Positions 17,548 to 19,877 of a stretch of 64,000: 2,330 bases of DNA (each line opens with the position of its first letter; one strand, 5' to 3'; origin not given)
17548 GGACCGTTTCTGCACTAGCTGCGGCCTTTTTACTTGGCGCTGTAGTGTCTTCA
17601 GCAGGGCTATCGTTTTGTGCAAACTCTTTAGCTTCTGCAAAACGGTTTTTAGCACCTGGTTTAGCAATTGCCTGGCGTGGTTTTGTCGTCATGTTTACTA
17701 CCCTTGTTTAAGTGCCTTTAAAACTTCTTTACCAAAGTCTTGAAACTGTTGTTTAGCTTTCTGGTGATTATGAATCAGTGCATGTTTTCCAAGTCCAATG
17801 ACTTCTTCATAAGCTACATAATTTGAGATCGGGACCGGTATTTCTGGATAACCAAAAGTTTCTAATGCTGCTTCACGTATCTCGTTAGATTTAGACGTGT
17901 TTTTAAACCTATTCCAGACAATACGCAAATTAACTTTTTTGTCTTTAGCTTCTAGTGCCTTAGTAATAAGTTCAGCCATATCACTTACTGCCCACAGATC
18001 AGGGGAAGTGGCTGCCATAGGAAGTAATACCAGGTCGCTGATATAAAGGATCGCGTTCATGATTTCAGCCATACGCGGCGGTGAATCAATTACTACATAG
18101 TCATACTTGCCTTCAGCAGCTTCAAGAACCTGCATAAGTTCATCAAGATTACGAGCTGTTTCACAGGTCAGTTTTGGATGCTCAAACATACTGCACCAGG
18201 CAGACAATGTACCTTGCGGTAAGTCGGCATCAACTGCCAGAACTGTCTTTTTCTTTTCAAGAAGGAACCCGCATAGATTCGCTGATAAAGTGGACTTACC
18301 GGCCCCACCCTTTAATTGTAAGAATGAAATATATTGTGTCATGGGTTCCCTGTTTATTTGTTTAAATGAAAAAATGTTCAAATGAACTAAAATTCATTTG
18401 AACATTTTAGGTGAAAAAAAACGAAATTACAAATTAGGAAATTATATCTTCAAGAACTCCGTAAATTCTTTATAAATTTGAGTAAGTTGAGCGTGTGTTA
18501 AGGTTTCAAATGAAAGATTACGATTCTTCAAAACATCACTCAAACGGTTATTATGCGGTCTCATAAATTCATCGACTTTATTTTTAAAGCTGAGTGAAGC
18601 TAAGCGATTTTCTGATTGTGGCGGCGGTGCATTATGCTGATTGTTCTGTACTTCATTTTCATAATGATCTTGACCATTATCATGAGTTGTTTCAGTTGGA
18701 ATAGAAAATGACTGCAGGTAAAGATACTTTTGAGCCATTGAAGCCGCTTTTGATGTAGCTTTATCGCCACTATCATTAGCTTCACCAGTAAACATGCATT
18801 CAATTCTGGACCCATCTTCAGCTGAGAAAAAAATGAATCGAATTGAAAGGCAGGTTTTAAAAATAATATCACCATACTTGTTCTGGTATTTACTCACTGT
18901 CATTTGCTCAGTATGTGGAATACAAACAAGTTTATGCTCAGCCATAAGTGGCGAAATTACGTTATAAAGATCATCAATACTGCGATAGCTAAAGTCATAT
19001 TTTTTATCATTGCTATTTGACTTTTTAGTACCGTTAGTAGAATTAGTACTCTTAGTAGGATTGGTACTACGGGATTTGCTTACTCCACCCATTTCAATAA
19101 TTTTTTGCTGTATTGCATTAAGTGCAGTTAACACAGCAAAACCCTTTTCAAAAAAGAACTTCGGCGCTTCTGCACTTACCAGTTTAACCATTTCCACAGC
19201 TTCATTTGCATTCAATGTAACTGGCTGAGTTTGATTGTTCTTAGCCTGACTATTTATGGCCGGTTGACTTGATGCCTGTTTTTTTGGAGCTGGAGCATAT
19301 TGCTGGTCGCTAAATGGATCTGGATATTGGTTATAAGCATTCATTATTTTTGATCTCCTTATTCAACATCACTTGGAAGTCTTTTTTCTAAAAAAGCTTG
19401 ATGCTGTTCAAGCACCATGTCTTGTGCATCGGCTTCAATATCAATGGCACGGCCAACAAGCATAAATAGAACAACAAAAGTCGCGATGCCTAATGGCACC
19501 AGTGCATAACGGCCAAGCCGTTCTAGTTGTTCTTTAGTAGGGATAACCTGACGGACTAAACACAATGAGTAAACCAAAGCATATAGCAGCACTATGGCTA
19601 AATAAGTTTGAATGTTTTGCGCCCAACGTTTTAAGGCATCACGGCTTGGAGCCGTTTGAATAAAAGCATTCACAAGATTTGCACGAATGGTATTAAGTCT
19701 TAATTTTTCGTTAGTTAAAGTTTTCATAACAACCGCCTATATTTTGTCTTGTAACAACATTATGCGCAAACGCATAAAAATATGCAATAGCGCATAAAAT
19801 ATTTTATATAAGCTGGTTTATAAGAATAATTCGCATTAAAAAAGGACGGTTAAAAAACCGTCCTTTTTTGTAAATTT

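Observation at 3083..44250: Seven dispersed 8-bp-phased GAAC-box arrays, one in the parA promoter: candidate ParG-type centromere/operator network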

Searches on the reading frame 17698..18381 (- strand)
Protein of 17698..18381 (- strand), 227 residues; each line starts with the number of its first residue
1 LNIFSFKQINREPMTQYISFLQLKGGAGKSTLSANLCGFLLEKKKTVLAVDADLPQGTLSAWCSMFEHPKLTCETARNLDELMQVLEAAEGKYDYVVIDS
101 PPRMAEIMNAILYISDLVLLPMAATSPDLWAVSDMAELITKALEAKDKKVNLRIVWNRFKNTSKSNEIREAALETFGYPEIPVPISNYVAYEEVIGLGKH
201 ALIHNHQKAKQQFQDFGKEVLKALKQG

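Call 5: search_protein_families(library=phrogs, proteins=[window:17698-18381:-], max_evalue=0.001)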
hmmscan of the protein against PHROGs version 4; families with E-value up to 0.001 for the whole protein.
window:17698-18381:- (227 aa): 2 families
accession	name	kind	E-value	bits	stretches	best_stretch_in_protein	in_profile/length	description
phrog_164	-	DNA, RNA and nucleotide metabolism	8.9e-43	148.1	1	9-225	218-474/500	ParA-like partition protein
phrog_19408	-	unknown function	0.00099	18.5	0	80-106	623-649/721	-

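Call 6: search_protein_families(library=pfam, proteins=[window:17698-18381:-], max_evalue=0.01)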
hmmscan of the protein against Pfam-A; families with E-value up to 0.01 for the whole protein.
window:17698-18381:- (227 aa): 9 families
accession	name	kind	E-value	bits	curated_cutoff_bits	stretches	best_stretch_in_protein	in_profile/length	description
PF13614.12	AAA_31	-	1e-19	71.6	27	2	77-147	102-172/177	AAA domain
PF07015.17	VirC1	-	1.8e-12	47.5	24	1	16-198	2-189/231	VirC1 protein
PF01656.29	CbiA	-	2.6e-12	47.3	25.4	1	19-183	2-103/125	CobQ/CobB/MinD/ParA nucleotide binding domain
PF09140.17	MipZ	-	5.5e-09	36.2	20.7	2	76-163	83-167/262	ATPase MipZ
PF10609.15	ParA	-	1.7e-05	24.8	27.1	1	18-54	6-42/246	NUBPL iron-transfer P-loop NTPase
PF16575.11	CLP1_P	-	9.1e-05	22.8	26.6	1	27-61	5-39/188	mRNA cleavage and polyadenylation factor CLP1 P-loop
PF02374.21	ArsA_ATPase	-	0.001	18.8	24.3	0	20-53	5-38/305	Anion-transporting ATPase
PF06564.18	CBP_BcsQ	-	0.0011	19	21.3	0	75-120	98-143/234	Cellulose biosynthesis protein BcsQ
PF00142.24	Fer4_NifH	-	0.0042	17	25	0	24-53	8-37/271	4Fe-4S iron sulfur cluster binding proteins, NifH/frxC family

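Call 8: search_dna_similar(query=window:17698-18381:-, collection=phages, mode=protein, max_rows=25)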
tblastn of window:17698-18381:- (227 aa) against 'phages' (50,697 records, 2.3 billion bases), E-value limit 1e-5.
Records with a match: 98; places in all: 99; records where one place covers at least 80% of the query: 35.
Best place of each record, by identity: <60% 98.
By first word of the organism name: Burkholderia 26; Gordonia 26; Vibrio 10; Escherichia 6; Bacteriophage 6; Klebsiella 5; Zymomonas 3; Sodalis 3; Halomonas 2; Salmonella 2; and 8 more.
By host as written in the record: Gordonia terrae 3612 23; Burkholderia pseudomallei 15; - 12; Vibrio parahaemolyticus 5; Burkholderia sp. 5; Burkholderia glumae 4; Salmonella enterica subsp. enterica serovar Typhimurium strain LT2 2; Escherichia coli C600 2; and 26 more.
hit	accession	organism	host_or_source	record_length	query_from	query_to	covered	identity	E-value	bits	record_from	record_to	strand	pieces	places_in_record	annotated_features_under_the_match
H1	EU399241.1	Halomonas phage phiHAP-1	-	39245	14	222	92%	31.5%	2e-22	100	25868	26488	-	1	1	partitioning protein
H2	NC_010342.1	Halomonas phage phiHAP-1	Halomonas aquamarina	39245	14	222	92%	31.5%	2e-22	100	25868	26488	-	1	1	ParA-like partition protein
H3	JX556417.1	Vibrio phage vB_VpaM_MAR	Vibrio parahaemolyticus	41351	6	224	96%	29.9%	2e-20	95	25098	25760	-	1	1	partition protein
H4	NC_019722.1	Vibrio phage vB_VpaM_MAR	Vibrio parahaemolyticus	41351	6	224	96%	29.9%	2e-20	95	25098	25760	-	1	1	ParA-like partition protein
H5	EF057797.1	Vibrio phage VP882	Vibrio parahaemolyticus O3:K6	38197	14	220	91%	31.6%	8e-18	87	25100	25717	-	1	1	parA protein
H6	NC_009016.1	Vibrio phage VP882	Vibrio parahaemolyticus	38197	14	220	91%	31.6%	8e-18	87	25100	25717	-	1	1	ParA-like partition protein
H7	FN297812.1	Vibrio phage VP585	Vibrio parahaemolyticus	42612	8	224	96%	27.9%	8e-17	84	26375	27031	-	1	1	gp38 protein | gp37 protein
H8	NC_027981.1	Vibrio phage VP585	Vibrio parahaemolyticus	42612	8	224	96%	27.9%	8e-17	84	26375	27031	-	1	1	ParA-like partition protein | gp37 protein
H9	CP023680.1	Zymomonas mobilis subsp. mobilis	-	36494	13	222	93%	28.2%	3e-15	80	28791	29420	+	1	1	CobQ/CobB/MinD/ParA nucleotide binding domain protein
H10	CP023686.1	Zymomonas mobilis subsp. mobilis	-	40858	13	222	93%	28.2%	3e-15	80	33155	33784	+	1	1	CobQ/CobB/MinD/ParA nucleotide binding domain protein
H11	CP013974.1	Erwinia phage LS-2018a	Erwinia tracheiphila MDcuke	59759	3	199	87%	29.2%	3e-8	59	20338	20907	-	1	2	record has no annotation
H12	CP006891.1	Zymomonas mobilis subsp. mobilis str. CP4 = NRRL B-14023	-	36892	18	222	90%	27.9%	3e-15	80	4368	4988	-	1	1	plasmid segregation oscillating ATPase ParF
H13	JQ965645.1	Salmonella phage SSU5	Salmonella enterica subsp. enterica ...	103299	13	216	90%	28.0%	2e-10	66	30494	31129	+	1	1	putative ParA family protein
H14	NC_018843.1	Salmonella phage SSU5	Salmonella enterica subsp. enterica ...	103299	13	216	90%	28.0%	2e-10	66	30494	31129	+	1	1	ParA-like partition protein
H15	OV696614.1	Escherichia phage Cyrano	-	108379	13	216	90%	27.6%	4e-10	65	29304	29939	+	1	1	ParA plasmid partitioning protein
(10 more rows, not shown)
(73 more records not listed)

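Call 11: find_related_loci(query=window:17698-18381:-, collection=viral_contigs, flank=10000)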
Query window:17698-18381:- (227 aa) in viral_contigs; peptide patterns used: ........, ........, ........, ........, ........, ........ (x = any residue, [..] = any of these).
5 stretches matched a pattern, but none encodes a relative of the query by tblastn (E <= 1e-3).

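Call 12: search_dna_similar(query=window:17698-18381:-, collection=plasmids, mode=protein, max_rows=25)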
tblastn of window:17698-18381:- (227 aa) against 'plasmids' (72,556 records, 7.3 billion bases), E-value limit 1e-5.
The search stops at 5000 records and this limit was reached: more records match than are counted here, and every count below describes the 5000 best-scoring records only.
Records with a match: at least 5000; places in all: 5234; records where one place covers at least 80% of the query: 4447.
Best place of each record, by identity: <60% 5000.
By first word of the organism name: Escherichia 1037; Klebsiella 1034; Acinetobacter 258; Salmonella 220; Enterobacter 188; Ralstonia 146; Xanthomonas 137; Burkholderia 132; Serratia 107; Citrobacter 107; and 257 more.
By predicted mobility (MOB-suite, as given by PLSDB): non-mobilizable 2147; conjugative 2010; mobilizable 843.
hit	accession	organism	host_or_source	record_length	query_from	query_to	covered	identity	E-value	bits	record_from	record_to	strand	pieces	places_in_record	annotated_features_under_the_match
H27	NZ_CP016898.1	Acinetobacter soli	cell,soil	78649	14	225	93%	50.9%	3e-68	233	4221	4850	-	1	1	ParA family protein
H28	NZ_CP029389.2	Acinetobacter defluvii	pure culture,sewage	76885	14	225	93%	46.2%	1e-59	209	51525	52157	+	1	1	ParA family protein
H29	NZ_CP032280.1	Acinetobacter sp. WCHA55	Culture,Sewage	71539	14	224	93%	45.6%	1e-57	203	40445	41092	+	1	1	ParA family protein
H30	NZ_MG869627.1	Polaromonas sp. W9N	Werenskioldbreen Glacier, Spitsbergen, ...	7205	16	226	93%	35.2%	8e-32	129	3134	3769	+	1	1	ParA family protein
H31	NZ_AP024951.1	Aeromonas caviae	-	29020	3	225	98%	32.3%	2e-22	102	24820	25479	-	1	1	parA: ParA family partition ATPase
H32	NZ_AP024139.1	Aeromonas caviae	-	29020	3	225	98%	32.3%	2e-22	102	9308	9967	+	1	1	parA: ParA family partition ATPase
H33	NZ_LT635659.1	Aeromonas veronii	-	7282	4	224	97%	32.6%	9e-22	100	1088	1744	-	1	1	parA: ParA family partition ATPase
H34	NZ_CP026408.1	Aeromonas sp. ASNIH2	-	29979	4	224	97%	32.6%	3e-21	99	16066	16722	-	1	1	parA: ParA family partition ATPase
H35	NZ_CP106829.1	Aeromonas veronii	Odontobutis obscura,pure culture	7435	11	225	95%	33.5%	5e-22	100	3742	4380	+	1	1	parA: ParA family partition ATPase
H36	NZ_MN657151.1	Polaromonas sp.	-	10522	5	226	98%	32.1%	8e-32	129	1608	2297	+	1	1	ParA family protein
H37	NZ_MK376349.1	Pseudomonas sp.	-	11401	7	222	95%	32.9%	3e-19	93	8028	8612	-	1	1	AAA family ATPase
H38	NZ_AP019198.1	Aeromonas caviae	-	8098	4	225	98%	32.0%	3e-21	99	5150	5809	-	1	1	parA: ParA family partition ATPase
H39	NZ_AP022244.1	Aeromonas caviae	-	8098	4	225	98%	32.0%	3e-21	99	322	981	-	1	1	parA: ParA family partition ATPase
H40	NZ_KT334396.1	Aeromonas salmonicida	-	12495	4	224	97%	32.1%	1e-20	97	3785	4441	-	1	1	parA: ParA family partition ATPase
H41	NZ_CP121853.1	Aeromonas veronii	Homo sapiens,plasma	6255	11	225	95%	33.0%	1e-21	100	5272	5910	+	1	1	parA: ParA family partition ATPase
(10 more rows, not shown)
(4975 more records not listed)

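Call 60: find_related_loci(query=A4, collection=metagenome_contigs, flank=6000)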
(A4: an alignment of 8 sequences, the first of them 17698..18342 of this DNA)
Query A4 (214 aa) in metagenome_contigs; peptide patterns used: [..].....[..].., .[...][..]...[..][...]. (x = any residue, [..] = any of these).
404 stretches matched a pattern; 8 encode a relative of the query (tblastn E <= 1e-3); 8 distinct loci.
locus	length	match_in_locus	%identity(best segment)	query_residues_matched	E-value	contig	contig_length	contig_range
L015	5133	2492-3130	69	1-213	4e-104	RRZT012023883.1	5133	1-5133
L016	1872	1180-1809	51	1-212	1e-73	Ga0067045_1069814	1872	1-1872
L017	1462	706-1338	49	1-212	5e-71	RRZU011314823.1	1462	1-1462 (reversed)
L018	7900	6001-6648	46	1-211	5e-63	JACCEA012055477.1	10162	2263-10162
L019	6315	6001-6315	70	1-105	1e-49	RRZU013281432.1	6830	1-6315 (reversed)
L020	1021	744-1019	59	1-91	2e-35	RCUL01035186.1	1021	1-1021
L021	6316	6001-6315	51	1-99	2e-31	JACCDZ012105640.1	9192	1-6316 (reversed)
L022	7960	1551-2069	31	1-169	2e-16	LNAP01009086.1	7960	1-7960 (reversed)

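Call 61: find_related_loci(query=A4, collection=genome_contigs, flank=6000)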
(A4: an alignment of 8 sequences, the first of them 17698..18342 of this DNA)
Query A4 (214 aa) in genome_contigs; peptide patterns used: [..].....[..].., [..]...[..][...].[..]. (x = any residue, [..] = any of these).
178 stretches matched a pattern; 23 encode a relative of the query (tblastn E <= 1e-3); 23 distinct loci.
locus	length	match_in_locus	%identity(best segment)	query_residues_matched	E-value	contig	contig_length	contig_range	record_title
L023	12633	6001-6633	56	1-212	4e-80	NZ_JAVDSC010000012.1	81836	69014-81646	Acinetobacter lwoffii strain BE44 Ga0454490_12, whole genome shotgun sequence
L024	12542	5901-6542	38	1-212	8e-44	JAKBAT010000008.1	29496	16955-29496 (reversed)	MAG: Proteobacteria bacterium isolate ZJ3.bin10 NODE_1784_length_29496_cov_2.306514, whole genome shotgun sequence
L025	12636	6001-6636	36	1-214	6e-43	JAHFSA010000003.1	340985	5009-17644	MAG: Perlucidibaca sp. isolate nzgw587 NODE_18_length_340986_cov_5.463022, whole genome shotgun sequence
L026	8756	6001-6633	37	3-211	2e-38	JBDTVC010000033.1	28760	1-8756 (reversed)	MAG: Burkholderiales bacterium isolate cluster3_bin.59 NODE_4968_length_28760_cov_12.460965, whole genome shotgun sequen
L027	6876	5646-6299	33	3-212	6e-38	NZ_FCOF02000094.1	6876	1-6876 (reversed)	Caballeronia catudaia isolate LMG 29318, whole genome shotgun sequence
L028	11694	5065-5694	35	1-212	2e-37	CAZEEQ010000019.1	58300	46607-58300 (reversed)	MAG TPA_asm: uncultured Paraperlucidibaca sp. isolate binchicken_co328_94 genome assembly, contig: NODE_281_length_58300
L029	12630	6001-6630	33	1-212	8e-37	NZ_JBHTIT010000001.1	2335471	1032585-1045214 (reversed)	Paraperlucidibaca wandonensis strain CCUG 63419 GCM70027529_1, whole genome shotgun sequence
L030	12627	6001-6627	32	1-211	2e-36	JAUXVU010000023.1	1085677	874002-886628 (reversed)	MAG: Moraxellaceae bacterium isolate C15_maxbin.026_sub C15_k141_140419, whole genome shotgun sequence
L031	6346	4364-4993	35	1-212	4e-36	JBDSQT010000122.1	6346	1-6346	MAG: Paraperlucidibaca sp. isolate cluster1_bin.494 k127_5361705, whole genome shotgun sequence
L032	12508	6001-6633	32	1-213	3e-36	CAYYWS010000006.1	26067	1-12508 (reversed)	MAG TPA_asm: uncultured Paraperlucidibaca sp. isolate SRP319275_co1_335 genome assembly, contig: NODE_1759_length_26067_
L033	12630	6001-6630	34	1-212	4e-36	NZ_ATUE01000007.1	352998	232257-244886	Perlucidibaca piscinae DSM 21586 F595DRAFT_scaffold00003.3_C, whole genome shotgun sequence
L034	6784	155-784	33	1-212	7e-36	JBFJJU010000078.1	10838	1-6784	MAG: Perlucidibaca sp. isolate Mix_sand17.2022.03.D.32 k141_3374962_length_10838_cov_10.0000, whole genome shotgun seque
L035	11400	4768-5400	32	1-213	5e-36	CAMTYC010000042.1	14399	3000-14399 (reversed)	MAG: uncultured Moraxellaceae bacterium isolate G04_MAG_00038 genome assembly, contig: G04_MAG_00038_000000000049, whole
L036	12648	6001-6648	33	1-214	8e-36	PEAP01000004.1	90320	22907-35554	MAG: Magnetococcales bacterium DC0425bin3 scaffold16, whole genome shotgun sequence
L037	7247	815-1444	35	1-212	3e-35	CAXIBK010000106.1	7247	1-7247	MAG TPA_asm: uncultured Paraperlucidibaca sp. isolate ERR7163067_binner13_25 genome assembly, contig: ERZ8868625.11580,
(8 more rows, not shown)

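Call 80: search_solved_structures(query=window:17698-18342:-, max_evalue=0.00001)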
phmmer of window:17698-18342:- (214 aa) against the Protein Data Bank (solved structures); distinct sequences matched with E-value up to 0.00001: 12.
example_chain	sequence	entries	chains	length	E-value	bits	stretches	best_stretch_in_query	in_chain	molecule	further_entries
5u1g_D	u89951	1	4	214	8e-11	45.2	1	4-209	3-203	ParA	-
4dzz_A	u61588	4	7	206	8.3e-11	45.2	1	4-209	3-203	Plasmid partitioning protein ParF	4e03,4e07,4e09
1ion_A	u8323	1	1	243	1.2e-09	41.4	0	1-48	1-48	PROBABLE CELL DIVISION INHIBITOR MIND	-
3k9g_A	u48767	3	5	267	9.4e-08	35.2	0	77-128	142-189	PF-32 protein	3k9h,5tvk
8ray_B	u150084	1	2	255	1.3e-07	34.7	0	69-209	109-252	ParA family protein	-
1g3q_A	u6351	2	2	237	1.4e-07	34.6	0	3-51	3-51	CELL DIVISION INHIBITOR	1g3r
6iub_A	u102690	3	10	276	2.1e-07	34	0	68-111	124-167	SpoOJ regulator (Soj)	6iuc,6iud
7dut_A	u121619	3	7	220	7.5e-07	32.2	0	62-174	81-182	SOJ protein (Soj)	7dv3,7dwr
8jmj_A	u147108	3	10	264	7.8e-07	32.2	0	68-111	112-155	SpoOJ regulator (Soj)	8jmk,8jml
4v03_A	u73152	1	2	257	2.3e-06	30.6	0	4-43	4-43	SITE-DETERMINING PROTEIN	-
4pfs_A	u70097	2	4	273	3.6e-06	30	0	69-214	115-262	Cobyrinic Acid a,c-diamide synthase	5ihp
5if9_A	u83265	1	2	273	6.8e-06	29.1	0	69-214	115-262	Cobyrinic Acid a,c-diamide synthase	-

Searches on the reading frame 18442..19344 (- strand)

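Call 5: search_protein_families(library=phrogs, proteins=[window:18442-19344:-], max_evalue=0.001)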
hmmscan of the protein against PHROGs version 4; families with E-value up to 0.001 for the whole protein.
window:18442-19344:- (300 aa): 3 families
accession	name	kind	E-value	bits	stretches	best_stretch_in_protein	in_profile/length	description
phrog_34331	-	unknown function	3.2e-29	103.3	1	67-238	16-168/239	-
phrog_155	-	DNA, RNA and nucleotide metabolism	3.8e-24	86.8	1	88-295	82-265/308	Erf-like ssDNA annealing protein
phrog_21649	-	unknown function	4.1e-12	47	1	112-241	61-187/351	-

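Call 6: search_protein_families(library=pfam, proteins=[window:18442-19344:-], max_evalue=0.01)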
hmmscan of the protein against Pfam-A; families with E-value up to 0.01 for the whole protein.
window:18442-19344:- (300 aa): 1 family
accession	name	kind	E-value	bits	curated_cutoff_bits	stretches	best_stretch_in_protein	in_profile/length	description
PF04404.17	ERF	-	2.8e-14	53.8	25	1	107-244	16-146/153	ERF superfamily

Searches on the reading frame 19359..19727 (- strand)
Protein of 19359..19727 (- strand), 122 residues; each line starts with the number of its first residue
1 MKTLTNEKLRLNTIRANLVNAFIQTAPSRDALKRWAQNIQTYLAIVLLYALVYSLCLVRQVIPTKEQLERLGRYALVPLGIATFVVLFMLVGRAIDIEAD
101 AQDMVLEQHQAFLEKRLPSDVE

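Call 78: search_protein_families(library=phrogs, proteins=[window:19359-19727:-], max_evalue=0.0001)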
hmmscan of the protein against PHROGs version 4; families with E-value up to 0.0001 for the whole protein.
window:19359-19727:- (122 aa): 0 families
